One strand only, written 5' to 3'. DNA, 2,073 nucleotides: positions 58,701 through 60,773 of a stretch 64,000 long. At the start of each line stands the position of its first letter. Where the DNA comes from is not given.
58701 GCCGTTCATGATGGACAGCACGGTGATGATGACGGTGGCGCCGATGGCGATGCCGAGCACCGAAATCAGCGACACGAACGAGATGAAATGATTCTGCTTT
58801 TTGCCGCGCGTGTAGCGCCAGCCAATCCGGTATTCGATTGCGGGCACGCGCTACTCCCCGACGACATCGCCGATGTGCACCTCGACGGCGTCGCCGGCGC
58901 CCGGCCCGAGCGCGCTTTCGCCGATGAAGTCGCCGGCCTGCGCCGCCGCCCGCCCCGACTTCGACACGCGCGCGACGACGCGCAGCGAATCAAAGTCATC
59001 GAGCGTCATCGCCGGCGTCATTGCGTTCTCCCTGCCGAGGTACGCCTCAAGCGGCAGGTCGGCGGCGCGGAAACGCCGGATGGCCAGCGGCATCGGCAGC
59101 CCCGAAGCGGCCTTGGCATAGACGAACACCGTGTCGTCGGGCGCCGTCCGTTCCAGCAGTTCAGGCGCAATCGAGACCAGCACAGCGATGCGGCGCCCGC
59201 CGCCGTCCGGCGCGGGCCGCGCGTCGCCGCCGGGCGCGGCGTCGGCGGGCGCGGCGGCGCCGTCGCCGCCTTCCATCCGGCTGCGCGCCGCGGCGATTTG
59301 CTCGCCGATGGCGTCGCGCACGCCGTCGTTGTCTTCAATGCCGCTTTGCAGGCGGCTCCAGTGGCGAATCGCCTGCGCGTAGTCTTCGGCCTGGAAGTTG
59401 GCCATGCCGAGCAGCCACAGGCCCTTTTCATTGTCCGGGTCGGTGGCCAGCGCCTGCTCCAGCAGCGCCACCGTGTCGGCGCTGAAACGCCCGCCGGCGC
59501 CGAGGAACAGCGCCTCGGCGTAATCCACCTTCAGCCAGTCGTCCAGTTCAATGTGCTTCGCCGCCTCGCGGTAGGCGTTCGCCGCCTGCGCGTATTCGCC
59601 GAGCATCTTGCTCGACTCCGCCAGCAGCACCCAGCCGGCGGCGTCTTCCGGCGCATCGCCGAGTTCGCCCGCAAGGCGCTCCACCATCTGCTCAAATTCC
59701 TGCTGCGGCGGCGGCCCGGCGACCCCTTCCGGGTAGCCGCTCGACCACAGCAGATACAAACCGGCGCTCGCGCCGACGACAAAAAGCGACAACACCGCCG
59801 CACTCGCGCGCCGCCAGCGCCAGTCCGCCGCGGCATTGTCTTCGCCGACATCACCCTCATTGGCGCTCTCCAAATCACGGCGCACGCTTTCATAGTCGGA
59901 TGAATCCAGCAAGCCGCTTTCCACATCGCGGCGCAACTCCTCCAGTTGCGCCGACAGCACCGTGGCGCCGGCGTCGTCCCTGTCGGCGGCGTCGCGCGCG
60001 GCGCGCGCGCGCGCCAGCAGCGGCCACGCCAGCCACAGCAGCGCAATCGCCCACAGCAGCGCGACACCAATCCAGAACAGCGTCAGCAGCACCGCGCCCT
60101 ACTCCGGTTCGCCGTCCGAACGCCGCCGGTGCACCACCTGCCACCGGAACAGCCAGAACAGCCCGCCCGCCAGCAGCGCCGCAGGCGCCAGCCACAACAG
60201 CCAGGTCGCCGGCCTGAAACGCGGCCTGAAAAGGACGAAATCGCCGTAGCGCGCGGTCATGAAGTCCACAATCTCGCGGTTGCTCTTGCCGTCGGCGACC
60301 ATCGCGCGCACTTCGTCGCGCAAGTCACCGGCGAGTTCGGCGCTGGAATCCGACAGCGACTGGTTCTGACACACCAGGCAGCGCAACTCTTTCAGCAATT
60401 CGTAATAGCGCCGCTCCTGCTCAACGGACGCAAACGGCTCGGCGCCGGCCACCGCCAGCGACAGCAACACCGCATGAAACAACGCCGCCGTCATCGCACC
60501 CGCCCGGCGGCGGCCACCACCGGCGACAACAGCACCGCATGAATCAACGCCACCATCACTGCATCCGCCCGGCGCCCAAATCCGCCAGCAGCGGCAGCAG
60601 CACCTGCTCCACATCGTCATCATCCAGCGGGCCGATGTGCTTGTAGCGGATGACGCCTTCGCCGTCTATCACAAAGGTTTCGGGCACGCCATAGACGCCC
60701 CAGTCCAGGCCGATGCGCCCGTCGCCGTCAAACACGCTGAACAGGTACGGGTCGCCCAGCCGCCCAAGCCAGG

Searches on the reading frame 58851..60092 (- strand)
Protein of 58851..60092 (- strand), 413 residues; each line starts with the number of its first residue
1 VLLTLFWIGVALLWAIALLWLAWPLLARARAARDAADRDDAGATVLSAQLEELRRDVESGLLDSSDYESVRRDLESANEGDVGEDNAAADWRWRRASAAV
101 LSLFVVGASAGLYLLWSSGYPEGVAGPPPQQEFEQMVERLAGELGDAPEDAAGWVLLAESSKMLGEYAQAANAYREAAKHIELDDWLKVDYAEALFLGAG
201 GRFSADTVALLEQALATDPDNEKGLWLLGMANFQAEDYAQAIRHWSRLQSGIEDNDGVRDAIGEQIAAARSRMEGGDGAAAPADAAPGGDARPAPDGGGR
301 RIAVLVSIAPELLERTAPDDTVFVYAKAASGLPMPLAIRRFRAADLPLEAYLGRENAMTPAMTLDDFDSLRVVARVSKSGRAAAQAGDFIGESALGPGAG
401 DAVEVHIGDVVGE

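Call 82: search_protein_families(library=pfam, proteins=[window:58851-60092:-], max_evalue=0.00001)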
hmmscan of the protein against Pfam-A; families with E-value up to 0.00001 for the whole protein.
window:58851-60092:- (413 aa): 3 families
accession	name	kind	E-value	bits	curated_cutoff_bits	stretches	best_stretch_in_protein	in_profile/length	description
PF23892.1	Ig_CycH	-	6.3e-31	106.8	27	1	302-407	1-107/108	Cytochrome c-type biogenesis protein H Ig-like domain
PF23914.1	TPR_CcmH_CycH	-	6.9e-19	68.7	42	1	127-256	26-155/158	Cytochrome c-type biogenesis protein H TPR domain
PF07719.23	TPR_2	-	1.8e-06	28.1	27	0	151-179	1-29/34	Tetratricopeptide repeat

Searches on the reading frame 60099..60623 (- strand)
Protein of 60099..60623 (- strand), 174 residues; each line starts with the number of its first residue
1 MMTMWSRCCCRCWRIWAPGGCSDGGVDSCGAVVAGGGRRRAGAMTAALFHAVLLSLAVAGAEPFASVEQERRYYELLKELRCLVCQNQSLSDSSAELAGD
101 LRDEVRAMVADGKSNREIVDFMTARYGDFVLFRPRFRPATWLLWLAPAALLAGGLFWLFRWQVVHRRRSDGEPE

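Call 31: search_protein_families(library=ncbifam, proteins=[window:60099-60623:-], max_evalue=0.1)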
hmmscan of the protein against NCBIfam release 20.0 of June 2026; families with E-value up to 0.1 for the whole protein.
window:60099-60623:- (174 aa): 1 family
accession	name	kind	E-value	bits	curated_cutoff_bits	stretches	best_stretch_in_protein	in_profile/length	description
TIGR03147.1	cyt_nit_nrfF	exception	6.3e-30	103.4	159.2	1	63-166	24-125/126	heme lyase NrfEFG subunit NrfF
